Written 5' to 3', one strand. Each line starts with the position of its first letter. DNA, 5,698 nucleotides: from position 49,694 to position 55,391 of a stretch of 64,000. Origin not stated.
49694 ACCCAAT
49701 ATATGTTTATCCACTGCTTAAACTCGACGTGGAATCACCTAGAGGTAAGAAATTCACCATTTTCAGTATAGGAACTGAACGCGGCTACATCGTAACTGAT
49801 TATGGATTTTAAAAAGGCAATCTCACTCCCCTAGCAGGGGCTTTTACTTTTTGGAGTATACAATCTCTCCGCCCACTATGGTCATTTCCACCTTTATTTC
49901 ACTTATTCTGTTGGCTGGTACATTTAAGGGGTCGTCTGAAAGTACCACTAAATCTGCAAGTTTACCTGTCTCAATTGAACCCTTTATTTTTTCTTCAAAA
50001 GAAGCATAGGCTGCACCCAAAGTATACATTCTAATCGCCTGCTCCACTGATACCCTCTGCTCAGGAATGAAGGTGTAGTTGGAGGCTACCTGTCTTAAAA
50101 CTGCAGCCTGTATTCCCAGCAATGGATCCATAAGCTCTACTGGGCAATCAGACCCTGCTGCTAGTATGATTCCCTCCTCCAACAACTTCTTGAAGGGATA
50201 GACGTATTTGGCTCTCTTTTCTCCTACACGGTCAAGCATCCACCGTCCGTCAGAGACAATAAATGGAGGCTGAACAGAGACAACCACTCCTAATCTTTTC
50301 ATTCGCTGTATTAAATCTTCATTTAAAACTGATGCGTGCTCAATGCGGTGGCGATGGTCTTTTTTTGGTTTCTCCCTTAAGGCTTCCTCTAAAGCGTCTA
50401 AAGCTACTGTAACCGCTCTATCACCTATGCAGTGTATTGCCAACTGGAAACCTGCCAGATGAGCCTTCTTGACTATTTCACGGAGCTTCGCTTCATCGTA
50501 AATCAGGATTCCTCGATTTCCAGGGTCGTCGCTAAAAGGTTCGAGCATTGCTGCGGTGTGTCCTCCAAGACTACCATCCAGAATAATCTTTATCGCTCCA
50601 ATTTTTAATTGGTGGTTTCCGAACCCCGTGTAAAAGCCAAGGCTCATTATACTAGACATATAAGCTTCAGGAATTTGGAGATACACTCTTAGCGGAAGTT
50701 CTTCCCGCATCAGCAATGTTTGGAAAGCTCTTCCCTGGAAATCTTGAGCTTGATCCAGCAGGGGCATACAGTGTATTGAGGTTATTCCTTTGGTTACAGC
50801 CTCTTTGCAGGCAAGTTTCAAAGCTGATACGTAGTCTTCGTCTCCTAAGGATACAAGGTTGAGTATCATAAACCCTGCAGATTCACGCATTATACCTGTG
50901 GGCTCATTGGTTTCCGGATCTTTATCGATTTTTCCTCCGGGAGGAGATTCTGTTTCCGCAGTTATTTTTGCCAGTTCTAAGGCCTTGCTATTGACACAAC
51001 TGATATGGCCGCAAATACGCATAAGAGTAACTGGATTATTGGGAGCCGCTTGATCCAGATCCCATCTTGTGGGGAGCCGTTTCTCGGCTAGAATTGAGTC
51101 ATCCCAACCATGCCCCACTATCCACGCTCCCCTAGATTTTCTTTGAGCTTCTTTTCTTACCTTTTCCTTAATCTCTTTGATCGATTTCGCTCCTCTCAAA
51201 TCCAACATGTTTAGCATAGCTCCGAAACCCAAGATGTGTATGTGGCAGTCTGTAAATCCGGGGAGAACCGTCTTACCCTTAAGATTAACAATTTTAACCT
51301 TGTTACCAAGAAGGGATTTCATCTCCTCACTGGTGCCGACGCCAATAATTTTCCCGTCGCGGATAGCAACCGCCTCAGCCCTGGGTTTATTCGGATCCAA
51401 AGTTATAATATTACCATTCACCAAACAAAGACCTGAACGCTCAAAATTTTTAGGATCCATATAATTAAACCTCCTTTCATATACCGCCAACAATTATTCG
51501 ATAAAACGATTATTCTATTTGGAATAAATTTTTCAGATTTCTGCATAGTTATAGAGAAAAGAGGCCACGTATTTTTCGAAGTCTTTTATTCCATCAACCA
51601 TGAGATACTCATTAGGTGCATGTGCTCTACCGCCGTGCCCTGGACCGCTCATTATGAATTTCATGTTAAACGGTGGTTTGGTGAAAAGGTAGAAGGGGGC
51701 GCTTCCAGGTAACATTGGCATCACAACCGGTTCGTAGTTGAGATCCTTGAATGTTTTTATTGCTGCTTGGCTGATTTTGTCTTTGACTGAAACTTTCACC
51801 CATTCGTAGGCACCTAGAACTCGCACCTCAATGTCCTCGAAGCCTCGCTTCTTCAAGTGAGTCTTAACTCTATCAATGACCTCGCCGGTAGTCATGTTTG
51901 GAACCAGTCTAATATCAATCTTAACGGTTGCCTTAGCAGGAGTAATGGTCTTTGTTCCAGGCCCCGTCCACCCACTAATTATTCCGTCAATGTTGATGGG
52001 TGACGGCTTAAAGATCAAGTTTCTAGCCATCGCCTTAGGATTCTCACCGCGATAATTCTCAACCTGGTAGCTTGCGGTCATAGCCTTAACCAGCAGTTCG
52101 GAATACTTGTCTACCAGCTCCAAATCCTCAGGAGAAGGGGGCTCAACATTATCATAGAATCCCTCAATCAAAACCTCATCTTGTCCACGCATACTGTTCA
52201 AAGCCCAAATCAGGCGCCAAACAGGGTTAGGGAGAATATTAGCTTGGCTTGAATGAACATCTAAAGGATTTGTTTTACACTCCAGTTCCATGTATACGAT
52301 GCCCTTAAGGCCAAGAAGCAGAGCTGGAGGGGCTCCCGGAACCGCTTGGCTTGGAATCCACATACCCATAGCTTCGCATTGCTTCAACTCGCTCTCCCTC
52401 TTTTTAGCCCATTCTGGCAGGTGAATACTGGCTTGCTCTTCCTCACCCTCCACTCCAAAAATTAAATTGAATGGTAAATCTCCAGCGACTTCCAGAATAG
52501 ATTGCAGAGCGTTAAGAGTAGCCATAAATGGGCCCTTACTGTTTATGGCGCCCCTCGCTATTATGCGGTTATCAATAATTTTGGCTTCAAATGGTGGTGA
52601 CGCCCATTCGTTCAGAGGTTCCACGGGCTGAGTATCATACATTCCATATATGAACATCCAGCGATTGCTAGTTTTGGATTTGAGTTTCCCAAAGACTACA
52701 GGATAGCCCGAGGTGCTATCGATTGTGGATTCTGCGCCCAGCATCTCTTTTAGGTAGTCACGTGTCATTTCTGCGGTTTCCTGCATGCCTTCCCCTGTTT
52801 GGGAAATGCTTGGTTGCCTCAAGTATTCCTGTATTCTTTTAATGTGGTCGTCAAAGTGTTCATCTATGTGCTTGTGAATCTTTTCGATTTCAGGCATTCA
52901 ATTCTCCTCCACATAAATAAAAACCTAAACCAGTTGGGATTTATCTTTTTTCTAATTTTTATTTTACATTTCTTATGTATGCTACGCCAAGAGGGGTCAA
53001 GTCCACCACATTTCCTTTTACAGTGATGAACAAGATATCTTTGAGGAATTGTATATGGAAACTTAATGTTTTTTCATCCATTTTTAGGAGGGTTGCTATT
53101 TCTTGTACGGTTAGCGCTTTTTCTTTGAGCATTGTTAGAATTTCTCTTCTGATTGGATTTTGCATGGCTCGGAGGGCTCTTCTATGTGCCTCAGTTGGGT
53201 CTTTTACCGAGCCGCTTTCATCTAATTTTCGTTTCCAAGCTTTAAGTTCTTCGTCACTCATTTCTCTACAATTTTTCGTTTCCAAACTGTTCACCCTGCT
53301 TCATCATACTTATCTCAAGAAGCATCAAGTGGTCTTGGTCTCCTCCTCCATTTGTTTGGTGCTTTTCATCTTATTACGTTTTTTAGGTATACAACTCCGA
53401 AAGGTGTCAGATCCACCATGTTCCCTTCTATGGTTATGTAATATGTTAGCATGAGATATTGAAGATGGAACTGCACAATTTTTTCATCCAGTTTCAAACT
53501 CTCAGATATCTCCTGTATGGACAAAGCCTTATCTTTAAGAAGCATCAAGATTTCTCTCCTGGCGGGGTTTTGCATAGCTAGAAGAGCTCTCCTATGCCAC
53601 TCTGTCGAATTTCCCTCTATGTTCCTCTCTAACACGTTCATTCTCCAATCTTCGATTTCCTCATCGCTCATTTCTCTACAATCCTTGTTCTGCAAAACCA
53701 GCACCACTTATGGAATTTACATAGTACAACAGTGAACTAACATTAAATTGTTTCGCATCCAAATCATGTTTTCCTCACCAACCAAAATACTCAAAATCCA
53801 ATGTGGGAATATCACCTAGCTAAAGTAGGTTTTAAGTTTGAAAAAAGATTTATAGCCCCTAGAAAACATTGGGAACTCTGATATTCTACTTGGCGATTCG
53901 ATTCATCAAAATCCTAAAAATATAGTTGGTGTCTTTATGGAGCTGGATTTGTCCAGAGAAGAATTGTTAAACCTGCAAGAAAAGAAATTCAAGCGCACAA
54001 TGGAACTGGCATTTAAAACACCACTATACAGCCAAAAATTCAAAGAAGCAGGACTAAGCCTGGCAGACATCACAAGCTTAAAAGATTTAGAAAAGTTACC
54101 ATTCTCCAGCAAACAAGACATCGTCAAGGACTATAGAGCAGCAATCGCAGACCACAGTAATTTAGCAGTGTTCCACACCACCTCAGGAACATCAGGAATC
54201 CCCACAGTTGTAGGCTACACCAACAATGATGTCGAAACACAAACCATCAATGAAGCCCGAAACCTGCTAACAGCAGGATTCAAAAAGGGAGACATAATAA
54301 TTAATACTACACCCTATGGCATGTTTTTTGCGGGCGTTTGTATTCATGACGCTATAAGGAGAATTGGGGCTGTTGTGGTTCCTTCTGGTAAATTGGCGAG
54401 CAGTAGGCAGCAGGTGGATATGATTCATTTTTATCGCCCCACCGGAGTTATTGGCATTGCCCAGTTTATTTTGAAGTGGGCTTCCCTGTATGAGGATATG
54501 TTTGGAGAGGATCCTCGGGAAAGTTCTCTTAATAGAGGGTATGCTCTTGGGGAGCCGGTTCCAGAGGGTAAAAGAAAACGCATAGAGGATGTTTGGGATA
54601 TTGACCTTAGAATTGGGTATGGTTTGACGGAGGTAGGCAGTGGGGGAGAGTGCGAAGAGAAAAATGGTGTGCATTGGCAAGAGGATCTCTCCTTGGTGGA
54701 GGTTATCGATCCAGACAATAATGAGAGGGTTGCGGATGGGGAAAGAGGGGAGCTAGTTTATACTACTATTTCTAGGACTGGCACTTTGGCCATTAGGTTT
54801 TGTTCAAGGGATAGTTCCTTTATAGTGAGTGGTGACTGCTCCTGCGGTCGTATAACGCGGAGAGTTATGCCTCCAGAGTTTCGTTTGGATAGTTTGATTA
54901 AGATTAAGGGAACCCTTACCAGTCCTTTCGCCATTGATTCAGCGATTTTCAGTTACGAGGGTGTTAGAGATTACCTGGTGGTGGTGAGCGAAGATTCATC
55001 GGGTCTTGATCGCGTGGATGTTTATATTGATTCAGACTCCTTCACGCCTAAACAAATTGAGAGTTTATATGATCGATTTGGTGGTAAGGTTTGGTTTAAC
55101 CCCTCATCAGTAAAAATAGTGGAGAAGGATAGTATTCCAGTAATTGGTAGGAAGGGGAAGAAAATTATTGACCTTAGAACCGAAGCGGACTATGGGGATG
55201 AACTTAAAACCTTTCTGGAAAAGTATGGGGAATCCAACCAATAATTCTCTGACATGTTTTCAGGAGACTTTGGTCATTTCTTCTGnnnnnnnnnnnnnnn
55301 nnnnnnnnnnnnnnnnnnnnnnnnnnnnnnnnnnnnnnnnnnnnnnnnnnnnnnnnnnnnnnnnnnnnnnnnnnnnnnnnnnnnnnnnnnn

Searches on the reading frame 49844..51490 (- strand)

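Call 18: search_protein_families(library=pfam, proteins=[window:49844-51490:-], max_evalue=0.001)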
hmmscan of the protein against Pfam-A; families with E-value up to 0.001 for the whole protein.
window:49844-51490:- (548 aa): 2 families
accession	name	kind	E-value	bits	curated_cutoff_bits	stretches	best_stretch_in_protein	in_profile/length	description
PF07969.17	Amidohydro_3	-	3.1e-130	436.3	29.7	1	66-545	1-472/472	Amidohydrolase family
PF01979.26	Amidohydro_1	-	6.4e-22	78.7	25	1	218-544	32-345/345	Amidohydrolase family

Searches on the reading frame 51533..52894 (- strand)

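Call 18: search_protein_families(library=pfam, proteins=[window:51533-52894:-], max_evalue=0.001)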
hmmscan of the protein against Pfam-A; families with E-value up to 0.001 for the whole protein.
window:51533-52894:- (453 aa): 2 families
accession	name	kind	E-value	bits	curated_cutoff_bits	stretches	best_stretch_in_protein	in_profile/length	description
PF01546.33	Peptidase_M20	-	9.7e-20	71.8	24.6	1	83-447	3-204/206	Peptidase family M20/M25/M40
PF07687.19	M20_dimer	-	1.8e-09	37.9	21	1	195-352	2-104/107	Peptidase dimerisation domain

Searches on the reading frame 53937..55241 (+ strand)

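Call 19: search_protein_families(library=pfam, proteins=[window:53937-55241:+], max_evalue=0.001)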
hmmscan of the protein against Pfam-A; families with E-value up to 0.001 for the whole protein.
window:53937-55241:+ (435 aa): 2 families
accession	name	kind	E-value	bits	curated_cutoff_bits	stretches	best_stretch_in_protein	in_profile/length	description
PF00501.34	AMP-binding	-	1.1e-15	57.8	29.9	1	44-275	129-374/384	AMP-binding enzyme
PF14535.12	AMP-binding_C_2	-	0.00026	21.6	25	1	330-414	6-96/96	AMP-binding enzyme C-terminal domain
